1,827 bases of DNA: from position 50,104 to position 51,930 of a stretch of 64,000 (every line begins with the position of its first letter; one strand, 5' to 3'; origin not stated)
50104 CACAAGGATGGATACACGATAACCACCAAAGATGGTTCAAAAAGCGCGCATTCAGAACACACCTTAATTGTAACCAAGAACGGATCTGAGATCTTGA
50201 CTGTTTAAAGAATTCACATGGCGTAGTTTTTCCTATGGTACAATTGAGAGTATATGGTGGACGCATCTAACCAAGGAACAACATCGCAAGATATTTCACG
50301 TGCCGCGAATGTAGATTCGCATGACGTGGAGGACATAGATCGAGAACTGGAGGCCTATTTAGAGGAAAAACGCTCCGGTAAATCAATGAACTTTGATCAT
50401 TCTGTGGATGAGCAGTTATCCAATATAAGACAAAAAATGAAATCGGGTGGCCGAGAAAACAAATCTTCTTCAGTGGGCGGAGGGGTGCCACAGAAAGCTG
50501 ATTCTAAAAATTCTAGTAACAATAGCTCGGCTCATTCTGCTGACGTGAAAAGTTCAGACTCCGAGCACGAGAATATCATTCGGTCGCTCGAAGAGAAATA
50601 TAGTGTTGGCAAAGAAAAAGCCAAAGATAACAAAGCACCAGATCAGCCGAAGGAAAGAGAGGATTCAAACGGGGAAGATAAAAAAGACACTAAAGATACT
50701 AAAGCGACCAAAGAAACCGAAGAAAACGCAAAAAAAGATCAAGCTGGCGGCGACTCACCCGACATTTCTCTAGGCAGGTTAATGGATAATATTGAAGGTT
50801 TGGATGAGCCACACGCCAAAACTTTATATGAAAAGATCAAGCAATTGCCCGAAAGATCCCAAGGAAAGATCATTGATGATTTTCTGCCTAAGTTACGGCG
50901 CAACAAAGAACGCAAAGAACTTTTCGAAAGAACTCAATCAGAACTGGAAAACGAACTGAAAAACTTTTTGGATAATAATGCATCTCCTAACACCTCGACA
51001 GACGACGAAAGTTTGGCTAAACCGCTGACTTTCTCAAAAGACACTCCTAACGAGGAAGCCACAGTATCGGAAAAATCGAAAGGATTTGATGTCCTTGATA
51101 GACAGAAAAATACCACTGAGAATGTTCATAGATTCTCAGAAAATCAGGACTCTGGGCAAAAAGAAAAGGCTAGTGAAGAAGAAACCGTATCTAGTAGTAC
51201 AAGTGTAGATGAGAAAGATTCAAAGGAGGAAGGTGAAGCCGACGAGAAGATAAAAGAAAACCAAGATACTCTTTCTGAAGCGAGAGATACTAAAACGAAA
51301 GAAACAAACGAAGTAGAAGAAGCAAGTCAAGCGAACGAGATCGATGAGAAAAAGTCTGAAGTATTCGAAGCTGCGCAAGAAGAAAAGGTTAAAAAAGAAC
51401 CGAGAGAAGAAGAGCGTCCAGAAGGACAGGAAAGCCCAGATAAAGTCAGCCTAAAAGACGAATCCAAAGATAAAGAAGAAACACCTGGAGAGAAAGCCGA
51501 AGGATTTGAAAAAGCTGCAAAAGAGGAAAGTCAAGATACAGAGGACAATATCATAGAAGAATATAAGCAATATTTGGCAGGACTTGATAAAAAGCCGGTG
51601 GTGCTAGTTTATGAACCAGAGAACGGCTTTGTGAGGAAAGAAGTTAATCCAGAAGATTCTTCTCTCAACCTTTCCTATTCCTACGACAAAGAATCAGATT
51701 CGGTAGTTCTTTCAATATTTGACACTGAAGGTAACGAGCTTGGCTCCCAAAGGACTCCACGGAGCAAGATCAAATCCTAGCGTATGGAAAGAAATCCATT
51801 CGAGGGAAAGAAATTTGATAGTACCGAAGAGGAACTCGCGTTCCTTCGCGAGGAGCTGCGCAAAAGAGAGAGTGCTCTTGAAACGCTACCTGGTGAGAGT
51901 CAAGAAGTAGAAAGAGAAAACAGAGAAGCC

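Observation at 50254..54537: Acidic low-complexity protein plus TraG/VirD4/HerA-like ATPase inserted into the ribosomal supercluster between map and ndk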

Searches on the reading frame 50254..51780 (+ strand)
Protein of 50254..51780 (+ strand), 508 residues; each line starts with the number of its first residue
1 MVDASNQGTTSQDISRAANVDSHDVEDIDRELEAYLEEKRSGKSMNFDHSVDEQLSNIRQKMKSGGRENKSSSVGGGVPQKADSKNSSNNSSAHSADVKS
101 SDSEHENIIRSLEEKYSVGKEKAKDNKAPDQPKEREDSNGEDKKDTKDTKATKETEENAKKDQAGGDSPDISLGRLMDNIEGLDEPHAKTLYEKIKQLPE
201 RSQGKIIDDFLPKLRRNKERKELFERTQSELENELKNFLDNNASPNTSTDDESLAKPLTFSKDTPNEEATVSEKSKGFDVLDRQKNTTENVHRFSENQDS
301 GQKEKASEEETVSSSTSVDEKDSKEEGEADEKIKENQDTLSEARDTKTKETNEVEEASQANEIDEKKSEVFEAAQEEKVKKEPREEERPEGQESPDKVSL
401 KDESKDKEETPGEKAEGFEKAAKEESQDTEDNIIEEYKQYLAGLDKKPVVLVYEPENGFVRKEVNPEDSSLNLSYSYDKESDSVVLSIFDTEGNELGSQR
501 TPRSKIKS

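Call 3: search_protein_families(library=pfam, proteins=[window:50254-51780:+], max_evalue=0.1)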
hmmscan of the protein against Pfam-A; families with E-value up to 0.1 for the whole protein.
window:50254-51780:+ (508 aa): 0 families

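Call 4: search_protein_families(library=ncbifam, proteins=[window:50254-51780:+], max_evalue=0.1)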
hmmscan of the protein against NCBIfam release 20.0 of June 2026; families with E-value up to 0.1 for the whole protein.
window:50254-51780:+ (508 aa): 0 families

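Call 5: search_protein_families(library=padloc, proteins=[window:50254-51780:+], max_evalue=0.1)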
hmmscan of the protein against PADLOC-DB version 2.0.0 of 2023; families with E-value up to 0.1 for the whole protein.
window:50254-51780:+ (508 aa): 1 family
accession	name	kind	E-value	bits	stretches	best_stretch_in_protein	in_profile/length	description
PDLC01517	Cmr5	-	0.036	12.4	0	157-239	50-109/131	CAS-III-C; effector_SS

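Call 33: find_homologous_proteins(query=A2, max_evalue=0.001)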
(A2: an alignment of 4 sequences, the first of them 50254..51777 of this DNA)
Query A2 (4 sequences) (508 aa, profile of the alignment): 20 proteins with E <= 0.001 among 8000 candidates.
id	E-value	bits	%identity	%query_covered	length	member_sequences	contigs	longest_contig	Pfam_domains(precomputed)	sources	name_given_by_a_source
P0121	3.9e-198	677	35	47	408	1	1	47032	-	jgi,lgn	-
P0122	1.2e-168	580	100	100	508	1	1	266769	-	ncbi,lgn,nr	ncbi:MAG: hypothetical protein U5L75_03765 [Candidatus Campbellbacteria bacterium]|nr:hypothetical p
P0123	5.2e-168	578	37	47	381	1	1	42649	-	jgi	jgi:hypothetical protein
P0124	1.5e-127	445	34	47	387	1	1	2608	-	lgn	-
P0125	1.9e-124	434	35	53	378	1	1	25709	-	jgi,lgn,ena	-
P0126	1.6e-123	431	38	47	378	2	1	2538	-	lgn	-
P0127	9.8e-122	425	33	57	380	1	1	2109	-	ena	-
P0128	7.4e-118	413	35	44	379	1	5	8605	-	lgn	-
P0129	5.7e-116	406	35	44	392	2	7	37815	-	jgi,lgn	-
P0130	4.5e-110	387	33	48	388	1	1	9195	-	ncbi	ncbi:MAG: hypothetical protein WDZ75_00085 [Candidatus Paceibacterota bacterium]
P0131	2.3e-109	385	32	54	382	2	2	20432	-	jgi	jgi:hypothetical protein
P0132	5.1e-109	383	36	48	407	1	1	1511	-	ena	-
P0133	2.1e-106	375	34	46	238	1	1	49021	-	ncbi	ncbi:MAG: hypothetical protein WDZ74_00630, partial [Candidatus Paceibacterota bacterium]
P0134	3.9e-105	371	32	45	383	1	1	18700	-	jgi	jgi:hypothetical protein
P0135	6.0e-105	370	35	56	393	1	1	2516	-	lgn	-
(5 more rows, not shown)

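Call 95: search_solved_structures(query=A2, max_evalue=1)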
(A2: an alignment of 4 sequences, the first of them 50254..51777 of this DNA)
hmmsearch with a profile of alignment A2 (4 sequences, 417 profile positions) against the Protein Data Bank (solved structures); distinct sequences matched with E-value up to 1: 3.
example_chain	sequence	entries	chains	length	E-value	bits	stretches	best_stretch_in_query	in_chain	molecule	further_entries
2asr_A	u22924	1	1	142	0.12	14.8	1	295-353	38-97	ASPARTATE RECEPTOR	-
4z9h_A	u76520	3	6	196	0.2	14.1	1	295-353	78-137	Methyl-accepting chemotaxis protein II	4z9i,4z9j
9voa_A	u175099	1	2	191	0.28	13.6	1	247-357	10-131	CaBP4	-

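Call 96: search_protein_families(library=phrogs, proteins=[window:50254-51777:+], max_evalue=0.001)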
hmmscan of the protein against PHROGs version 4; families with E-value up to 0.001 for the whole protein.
window:50254-51777:+ (508 aa): 0 families
